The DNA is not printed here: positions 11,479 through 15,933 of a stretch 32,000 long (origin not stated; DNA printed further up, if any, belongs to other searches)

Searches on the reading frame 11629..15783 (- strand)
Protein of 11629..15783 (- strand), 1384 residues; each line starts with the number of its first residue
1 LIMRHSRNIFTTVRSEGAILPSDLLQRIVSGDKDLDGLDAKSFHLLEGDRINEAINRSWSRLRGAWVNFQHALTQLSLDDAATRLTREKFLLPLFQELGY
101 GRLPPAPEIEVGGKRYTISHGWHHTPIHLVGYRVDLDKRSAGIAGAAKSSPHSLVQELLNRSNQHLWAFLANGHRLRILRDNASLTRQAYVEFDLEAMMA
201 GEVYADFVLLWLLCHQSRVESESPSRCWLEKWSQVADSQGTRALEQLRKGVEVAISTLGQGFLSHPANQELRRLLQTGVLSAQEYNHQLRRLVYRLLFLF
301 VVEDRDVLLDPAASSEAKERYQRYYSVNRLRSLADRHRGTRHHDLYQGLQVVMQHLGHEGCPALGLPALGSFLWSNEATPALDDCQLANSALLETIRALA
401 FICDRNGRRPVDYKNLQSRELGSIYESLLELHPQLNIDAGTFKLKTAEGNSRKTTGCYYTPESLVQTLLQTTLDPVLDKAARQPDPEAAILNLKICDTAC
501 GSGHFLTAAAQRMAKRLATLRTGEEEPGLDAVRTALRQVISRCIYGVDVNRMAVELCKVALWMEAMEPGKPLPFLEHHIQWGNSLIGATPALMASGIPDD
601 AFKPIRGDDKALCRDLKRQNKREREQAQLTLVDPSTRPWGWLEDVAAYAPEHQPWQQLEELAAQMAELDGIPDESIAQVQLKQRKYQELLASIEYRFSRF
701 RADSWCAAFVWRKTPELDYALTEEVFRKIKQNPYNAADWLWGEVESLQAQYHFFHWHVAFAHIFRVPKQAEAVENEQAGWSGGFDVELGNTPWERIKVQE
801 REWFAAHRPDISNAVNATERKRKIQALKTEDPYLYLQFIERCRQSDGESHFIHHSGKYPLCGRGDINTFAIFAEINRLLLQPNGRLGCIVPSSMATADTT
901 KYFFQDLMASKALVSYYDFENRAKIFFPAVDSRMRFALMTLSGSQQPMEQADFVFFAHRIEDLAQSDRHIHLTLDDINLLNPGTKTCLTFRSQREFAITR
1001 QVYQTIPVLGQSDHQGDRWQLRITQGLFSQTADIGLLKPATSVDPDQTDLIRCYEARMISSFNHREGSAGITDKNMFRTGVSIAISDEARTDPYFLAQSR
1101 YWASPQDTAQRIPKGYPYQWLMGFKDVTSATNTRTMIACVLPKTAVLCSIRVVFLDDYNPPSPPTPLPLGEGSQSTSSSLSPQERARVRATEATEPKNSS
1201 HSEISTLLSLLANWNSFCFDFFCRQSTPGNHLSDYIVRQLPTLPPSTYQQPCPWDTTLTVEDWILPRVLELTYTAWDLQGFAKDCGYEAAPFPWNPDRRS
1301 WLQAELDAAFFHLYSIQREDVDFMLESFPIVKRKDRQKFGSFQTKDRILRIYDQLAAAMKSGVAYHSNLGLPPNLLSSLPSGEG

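Call 5: search_protein_families(library=pfam, proteins=[window:11629-15783:-], max_evalue=0.01)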
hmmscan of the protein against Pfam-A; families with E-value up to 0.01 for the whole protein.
window:11629-15783:- (1384 aa): 3 families
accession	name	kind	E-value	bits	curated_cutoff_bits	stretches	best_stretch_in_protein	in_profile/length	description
PF07669.17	Eco57I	-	2.6e-17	63.9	25.3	2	543-844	2-122/171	Eco57I restriction-modification methylase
PF02384.22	N6_Mtase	-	3.7e-07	30.2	20.4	1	450-567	20-103/311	N-6 DNA Methylase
PF20473.4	MmeI_Mtase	-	4.2e-05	23.3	27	1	489-564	17-85/259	MmeI, DNA-methyltransferase domain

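Call 21: search_protein_families(library=padloc, proteins=[window:11629-15783:-], max_evalue=0.001)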
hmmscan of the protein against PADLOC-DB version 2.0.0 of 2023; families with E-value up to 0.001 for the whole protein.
window:11629-15783:- (1384 aa): 43 families (the best 25 are shown)
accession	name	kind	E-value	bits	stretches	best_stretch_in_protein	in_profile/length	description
PDLC02643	DrmMI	-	3.2e-53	179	2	447-794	547-879/1347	DrmMI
PDLC03613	REase_MTase_IIG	-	6.1e-44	148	3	658-1145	640-1084/1250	Type IIG restriction enzyme-methyltransferase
PDLC02638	DrmMI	-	4e-36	122.5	2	447-590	546-720/935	DrmMI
PDLC03622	REase_MTase_IIG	-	2.9e-28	95.8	3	530-588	585-644/1524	Type IIG restriction enzyme-methyltransferase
PDLC03620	REase_MTase_IIG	-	5e-28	95.3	2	536-589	673-727/1378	Type IIG restriction enzyme-methyltransferase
PDLC02645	DrmMI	-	1.3e-25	87.8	3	535-590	660-715/772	DrmMI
PDLC03604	REase_MTase_IIG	-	1.4e-24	84.3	1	408-592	313-508/1011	Type IIG restriction enzyme-methyltransferase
PDLC02639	DrmMI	-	3e-24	83.3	1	437-588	234-387/803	DrmMI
PDLC03618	REase_MTase_IIG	-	3.8e-23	78.8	3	535-588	660-713/1429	Type IIG restriction enzyme-methyltransferase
PDLC03614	REase_MTase_IIG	-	3.9e-23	79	2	439-588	513-681/1584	Type IIG restriction enzyme-methyltransferase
PDLC03611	REase_MTase_IIG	-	5e-23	78.5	1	441-596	504-662/1532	Type IIG restriction enzyme-methyltransferase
PDLC02644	DrmMI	-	6.2e-20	68.7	1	437-587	49-228/988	DrmMI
PDLC02646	DrmMI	-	1.2e-17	61.3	1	509-589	20-99/792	DrmMI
PDLC03629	REase_MTase_IIG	-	3.9e-17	59.4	1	486-588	429-536/1182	Type IIG restriction enzyme-methyltransferase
PDLC03609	REase_MTase_IIG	-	8.4e-13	45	1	488-587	432-533/1066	Type IIG restriction enzyme-methyltransferase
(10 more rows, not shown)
